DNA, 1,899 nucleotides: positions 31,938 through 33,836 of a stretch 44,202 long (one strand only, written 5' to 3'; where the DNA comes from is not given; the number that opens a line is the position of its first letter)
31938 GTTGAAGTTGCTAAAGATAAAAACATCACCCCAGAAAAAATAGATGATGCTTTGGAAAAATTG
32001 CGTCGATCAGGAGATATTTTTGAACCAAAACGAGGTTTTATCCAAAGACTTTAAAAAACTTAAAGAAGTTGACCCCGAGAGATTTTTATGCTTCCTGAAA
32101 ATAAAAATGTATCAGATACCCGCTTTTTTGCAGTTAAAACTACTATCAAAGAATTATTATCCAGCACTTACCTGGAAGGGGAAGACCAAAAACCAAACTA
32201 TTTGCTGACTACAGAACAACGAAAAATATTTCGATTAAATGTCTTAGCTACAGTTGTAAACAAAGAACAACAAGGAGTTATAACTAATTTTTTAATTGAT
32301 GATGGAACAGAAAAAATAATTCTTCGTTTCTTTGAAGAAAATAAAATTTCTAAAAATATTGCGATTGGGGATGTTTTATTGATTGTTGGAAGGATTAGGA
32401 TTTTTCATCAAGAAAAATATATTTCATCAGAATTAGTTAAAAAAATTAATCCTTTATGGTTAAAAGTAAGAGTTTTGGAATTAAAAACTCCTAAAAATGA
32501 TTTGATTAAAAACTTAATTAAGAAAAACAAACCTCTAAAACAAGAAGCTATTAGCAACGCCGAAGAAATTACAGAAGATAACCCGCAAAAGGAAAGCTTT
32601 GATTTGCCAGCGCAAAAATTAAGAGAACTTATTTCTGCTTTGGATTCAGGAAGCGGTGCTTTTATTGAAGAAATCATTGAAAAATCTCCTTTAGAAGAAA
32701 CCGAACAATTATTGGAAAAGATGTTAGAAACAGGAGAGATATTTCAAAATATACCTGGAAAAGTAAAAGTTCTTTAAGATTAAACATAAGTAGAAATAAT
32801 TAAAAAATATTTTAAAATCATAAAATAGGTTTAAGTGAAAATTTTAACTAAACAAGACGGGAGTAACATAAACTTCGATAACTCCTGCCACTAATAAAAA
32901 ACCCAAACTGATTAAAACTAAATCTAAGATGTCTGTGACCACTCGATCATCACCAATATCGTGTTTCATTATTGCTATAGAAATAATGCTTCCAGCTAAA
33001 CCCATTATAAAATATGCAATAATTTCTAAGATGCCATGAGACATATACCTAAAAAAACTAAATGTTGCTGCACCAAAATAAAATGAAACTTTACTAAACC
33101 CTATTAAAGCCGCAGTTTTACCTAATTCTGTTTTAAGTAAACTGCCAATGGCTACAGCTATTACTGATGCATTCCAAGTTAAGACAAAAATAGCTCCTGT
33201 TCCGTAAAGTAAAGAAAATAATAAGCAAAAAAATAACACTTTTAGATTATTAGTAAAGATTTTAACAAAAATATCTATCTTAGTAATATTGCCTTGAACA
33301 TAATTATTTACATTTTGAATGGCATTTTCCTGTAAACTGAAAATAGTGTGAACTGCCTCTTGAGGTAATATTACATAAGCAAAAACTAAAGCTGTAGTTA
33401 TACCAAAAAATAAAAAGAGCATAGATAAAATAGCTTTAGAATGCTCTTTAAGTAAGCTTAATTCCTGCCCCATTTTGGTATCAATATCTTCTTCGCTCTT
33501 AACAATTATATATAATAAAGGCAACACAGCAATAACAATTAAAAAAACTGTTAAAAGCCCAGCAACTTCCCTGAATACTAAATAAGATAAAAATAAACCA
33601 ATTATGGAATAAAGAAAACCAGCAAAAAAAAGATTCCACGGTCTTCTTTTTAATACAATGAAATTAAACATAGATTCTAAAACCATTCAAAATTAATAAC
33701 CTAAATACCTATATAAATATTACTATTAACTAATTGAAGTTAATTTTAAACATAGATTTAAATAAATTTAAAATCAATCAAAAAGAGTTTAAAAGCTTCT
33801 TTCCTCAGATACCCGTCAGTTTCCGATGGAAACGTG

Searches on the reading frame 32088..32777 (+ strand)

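Call 88: search_protein_families(library=pfam, max_evalue=0.001, proteins=[window:32088-32777:+])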
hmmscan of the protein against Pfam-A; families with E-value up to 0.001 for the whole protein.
window:32088-32777:+ (229 aa): 1 family
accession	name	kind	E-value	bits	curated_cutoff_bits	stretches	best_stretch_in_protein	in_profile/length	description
PF01336.31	tRNA_anti-codon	-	1.7e-05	25.1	27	1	54-108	5-62/75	OB-fold nucleic acid binding domain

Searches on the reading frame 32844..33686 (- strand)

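Call 88: search_protein_families(library=pfam, max_evalue=0.001, proteins=[window:32844-33686:-])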
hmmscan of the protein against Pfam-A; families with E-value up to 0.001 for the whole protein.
window:32844-33686:- (280 aa): 1 family
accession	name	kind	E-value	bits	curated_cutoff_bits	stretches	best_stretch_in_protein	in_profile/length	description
PF01944.22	SpoIIM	-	2.1e-18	67.3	26.9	1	90-276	3-163/163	Stage II sporulation protein M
